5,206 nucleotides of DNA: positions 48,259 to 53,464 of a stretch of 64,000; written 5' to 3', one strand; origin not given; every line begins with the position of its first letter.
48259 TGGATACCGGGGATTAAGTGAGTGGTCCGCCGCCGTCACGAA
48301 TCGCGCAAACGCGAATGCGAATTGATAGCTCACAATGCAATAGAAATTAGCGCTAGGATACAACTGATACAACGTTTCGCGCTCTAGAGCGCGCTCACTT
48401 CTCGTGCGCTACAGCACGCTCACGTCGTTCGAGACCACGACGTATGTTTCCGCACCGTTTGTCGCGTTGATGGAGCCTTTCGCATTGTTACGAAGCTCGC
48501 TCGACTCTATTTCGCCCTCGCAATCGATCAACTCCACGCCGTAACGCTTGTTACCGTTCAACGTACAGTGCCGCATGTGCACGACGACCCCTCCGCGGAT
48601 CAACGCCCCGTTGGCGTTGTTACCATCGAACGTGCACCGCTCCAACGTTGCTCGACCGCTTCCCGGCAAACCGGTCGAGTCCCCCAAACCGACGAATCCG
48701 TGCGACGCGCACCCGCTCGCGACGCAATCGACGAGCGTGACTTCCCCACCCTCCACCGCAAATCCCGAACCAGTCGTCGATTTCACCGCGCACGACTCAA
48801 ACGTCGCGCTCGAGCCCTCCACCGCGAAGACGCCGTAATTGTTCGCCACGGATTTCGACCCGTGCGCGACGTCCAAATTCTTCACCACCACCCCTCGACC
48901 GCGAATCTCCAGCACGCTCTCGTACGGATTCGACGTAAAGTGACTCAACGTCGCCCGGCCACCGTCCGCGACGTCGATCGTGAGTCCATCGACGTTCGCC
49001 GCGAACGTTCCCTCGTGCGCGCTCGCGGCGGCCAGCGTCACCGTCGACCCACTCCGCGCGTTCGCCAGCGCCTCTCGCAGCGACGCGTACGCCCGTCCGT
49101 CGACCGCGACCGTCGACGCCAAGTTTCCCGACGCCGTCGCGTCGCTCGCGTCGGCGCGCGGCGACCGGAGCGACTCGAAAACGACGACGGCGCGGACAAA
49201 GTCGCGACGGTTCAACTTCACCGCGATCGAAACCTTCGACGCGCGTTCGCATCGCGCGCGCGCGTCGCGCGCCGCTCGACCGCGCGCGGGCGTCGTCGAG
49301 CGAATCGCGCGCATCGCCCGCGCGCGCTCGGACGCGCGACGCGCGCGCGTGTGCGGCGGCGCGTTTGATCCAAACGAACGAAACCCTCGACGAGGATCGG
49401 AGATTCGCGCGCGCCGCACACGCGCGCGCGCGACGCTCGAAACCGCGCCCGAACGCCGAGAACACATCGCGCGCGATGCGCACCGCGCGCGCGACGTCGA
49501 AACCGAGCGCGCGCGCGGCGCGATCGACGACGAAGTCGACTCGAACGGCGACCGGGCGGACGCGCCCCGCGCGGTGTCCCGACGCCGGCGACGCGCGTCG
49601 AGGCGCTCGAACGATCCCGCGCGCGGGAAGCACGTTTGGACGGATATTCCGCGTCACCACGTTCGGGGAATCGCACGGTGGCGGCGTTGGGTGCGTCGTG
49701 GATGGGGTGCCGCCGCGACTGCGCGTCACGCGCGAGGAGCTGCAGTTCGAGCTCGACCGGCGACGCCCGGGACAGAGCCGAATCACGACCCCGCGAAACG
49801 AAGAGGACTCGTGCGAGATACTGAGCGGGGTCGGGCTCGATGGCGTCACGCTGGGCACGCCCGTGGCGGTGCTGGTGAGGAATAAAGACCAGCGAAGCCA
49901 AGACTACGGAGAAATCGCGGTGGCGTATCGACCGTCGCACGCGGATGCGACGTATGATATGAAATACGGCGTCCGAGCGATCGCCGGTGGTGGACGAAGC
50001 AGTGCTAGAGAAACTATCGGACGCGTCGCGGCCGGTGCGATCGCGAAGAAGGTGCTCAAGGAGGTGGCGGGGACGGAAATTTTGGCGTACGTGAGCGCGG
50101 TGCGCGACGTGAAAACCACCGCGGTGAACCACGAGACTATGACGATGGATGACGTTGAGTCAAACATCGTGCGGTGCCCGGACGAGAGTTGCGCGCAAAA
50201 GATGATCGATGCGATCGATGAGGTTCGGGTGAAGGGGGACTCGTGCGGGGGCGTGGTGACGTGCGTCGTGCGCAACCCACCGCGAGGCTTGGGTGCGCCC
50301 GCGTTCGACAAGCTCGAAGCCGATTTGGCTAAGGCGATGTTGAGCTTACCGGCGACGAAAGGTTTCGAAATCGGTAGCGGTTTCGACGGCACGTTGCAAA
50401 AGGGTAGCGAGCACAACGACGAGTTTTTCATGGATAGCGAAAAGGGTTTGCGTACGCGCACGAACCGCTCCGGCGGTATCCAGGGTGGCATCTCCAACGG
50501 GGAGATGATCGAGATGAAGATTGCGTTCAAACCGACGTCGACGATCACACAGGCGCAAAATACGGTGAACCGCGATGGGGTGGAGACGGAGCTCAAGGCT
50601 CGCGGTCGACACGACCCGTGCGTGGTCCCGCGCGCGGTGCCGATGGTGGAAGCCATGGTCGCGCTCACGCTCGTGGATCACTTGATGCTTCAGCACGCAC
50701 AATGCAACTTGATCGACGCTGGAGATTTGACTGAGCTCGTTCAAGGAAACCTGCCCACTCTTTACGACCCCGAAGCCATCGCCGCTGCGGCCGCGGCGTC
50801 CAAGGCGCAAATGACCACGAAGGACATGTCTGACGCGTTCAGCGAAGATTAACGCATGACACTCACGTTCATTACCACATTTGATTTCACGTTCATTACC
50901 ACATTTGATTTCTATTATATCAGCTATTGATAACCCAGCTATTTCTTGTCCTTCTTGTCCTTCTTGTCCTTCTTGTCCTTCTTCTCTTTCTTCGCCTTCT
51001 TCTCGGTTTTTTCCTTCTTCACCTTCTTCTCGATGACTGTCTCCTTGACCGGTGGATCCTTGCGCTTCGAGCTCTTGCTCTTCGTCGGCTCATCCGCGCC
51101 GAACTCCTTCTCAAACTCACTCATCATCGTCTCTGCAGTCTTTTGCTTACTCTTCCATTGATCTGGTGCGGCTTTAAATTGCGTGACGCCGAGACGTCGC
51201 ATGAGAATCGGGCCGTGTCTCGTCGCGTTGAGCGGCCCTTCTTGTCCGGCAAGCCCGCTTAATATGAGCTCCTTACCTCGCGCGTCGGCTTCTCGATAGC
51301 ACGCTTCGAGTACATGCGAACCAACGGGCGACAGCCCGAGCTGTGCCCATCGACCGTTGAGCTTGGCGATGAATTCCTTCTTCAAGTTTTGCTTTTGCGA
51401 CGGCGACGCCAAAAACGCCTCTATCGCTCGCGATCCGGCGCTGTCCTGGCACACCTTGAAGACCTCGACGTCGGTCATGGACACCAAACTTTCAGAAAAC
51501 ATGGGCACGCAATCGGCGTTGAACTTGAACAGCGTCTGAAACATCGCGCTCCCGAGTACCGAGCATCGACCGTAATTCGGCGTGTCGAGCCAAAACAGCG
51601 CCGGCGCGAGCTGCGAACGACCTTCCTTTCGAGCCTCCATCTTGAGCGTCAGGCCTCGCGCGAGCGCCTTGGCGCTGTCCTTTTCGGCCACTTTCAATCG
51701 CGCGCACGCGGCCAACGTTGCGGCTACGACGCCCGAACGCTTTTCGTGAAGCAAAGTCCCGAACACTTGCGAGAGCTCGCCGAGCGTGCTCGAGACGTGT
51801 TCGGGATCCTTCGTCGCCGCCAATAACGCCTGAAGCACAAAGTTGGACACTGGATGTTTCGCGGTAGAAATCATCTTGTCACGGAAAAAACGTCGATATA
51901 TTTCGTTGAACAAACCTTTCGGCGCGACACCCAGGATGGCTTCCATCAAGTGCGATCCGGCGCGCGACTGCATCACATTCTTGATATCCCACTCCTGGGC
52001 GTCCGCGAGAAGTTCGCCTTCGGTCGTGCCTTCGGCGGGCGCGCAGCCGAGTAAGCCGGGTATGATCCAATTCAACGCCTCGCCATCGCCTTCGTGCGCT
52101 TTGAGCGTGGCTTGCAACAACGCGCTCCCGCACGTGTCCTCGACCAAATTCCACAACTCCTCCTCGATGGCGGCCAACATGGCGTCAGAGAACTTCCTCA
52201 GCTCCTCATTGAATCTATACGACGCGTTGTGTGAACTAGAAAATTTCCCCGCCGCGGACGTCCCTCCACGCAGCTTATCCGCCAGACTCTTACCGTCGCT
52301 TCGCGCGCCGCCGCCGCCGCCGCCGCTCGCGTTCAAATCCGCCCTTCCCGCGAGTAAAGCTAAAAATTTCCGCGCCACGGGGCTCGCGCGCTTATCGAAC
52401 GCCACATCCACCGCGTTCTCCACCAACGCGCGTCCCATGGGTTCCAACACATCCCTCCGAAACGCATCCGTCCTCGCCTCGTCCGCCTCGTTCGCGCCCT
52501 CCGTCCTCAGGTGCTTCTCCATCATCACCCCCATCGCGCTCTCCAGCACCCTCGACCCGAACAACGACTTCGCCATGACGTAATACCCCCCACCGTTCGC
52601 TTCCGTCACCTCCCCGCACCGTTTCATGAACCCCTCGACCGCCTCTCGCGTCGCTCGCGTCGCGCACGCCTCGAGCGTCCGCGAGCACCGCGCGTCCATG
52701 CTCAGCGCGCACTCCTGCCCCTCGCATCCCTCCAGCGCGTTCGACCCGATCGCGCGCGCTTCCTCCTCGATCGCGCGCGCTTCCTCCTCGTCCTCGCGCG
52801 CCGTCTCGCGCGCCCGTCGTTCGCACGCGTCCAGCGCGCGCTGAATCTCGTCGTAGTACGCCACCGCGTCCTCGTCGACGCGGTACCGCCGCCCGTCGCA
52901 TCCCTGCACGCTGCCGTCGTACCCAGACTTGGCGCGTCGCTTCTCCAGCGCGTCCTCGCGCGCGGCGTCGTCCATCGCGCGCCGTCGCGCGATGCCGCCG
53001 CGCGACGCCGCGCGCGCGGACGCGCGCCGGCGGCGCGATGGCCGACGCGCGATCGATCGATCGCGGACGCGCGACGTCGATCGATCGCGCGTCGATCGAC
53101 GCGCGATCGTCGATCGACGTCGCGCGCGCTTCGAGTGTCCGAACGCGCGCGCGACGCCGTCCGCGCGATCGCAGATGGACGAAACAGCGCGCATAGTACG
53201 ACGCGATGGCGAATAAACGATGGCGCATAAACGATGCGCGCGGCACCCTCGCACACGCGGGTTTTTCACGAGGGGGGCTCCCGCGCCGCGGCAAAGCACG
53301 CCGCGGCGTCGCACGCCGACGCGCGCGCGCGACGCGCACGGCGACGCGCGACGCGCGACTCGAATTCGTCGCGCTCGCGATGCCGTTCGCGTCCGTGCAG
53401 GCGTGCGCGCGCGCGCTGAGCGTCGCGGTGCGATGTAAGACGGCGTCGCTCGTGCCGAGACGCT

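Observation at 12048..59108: Uniform intron signature across the window: G|GTGCG(C/T) donor plus (G)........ branch site 20-42 nt before a CAG acceptor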

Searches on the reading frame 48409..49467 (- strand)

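Call 24: search_protein_families(library=pfam, proteins=[window:48409-49467:-], max_evalue=0.01)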
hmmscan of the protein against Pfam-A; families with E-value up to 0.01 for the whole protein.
window:48409-49467:- (352 aa): 2 families
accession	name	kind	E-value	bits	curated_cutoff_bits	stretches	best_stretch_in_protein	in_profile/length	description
PF13229.12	Beta_helix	-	4.3e-15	56.1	25.9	1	190-348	7-157/158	Right handed beta helix region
PF05048.19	NosD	-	0.0014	18.6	23.6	0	204-316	59-159/212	Periplasmic copper-binding protein (NosD)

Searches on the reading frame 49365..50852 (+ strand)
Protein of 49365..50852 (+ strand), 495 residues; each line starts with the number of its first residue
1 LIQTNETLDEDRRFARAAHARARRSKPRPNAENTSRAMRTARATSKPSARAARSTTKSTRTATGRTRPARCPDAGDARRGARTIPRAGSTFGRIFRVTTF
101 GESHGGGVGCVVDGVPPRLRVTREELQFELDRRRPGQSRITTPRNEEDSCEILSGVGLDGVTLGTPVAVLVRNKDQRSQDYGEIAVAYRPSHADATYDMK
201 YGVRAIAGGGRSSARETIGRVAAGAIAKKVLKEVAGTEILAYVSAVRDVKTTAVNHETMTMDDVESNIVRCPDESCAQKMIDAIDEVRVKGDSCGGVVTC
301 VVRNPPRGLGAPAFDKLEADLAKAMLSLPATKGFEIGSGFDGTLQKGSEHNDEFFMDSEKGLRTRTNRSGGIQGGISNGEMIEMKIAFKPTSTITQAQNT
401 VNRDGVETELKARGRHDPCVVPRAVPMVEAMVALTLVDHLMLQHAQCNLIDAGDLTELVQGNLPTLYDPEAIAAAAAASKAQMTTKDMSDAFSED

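Call 24: search_protein_families(library=pfam, proteins=[window:49365-50852:+], max_evalue=0.01)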
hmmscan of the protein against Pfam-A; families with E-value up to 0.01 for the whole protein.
window:49365-50852:+ (495 aa): 1 family
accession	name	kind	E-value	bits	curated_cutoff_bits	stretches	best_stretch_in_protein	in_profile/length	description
PF01264.26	Chorismate_synt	-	1.8e-135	451.3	27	1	95-441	1-327/327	Chorismate synthase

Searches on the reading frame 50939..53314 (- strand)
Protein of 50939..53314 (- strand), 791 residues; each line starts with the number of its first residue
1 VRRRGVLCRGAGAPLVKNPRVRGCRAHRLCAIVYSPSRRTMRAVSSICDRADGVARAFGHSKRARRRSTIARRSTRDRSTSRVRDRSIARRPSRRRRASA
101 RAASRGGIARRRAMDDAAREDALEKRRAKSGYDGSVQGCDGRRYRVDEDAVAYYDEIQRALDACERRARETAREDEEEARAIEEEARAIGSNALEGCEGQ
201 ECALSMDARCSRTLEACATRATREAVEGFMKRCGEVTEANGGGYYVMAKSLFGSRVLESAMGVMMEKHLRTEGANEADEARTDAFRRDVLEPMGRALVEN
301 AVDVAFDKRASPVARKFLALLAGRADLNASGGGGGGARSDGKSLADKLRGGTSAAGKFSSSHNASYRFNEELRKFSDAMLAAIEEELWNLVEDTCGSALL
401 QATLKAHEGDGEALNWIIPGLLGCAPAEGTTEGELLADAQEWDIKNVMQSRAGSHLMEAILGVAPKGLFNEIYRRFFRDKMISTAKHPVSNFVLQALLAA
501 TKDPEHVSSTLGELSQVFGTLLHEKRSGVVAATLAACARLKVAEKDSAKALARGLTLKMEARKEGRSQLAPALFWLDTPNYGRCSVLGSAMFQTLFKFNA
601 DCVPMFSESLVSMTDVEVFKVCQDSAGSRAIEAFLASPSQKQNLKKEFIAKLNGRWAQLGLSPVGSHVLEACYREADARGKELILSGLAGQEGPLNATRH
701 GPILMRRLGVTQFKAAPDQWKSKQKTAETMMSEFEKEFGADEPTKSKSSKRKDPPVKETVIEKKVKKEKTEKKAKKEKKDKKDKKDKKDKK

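Call 8: search_protein_families(library=pfam, proteins=[window:50939-53314:-])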
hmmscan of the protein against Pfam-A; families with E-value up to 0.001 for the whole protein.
window:50939-53314:- (791 aa): 1 family
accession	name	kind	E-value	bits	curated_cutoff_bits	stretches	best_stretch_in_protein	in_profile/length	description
PF22493.2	PUF_NOP9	-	6.1e-58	197.4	27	1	199-701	1-512/514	NOP9-like PUF repeat domain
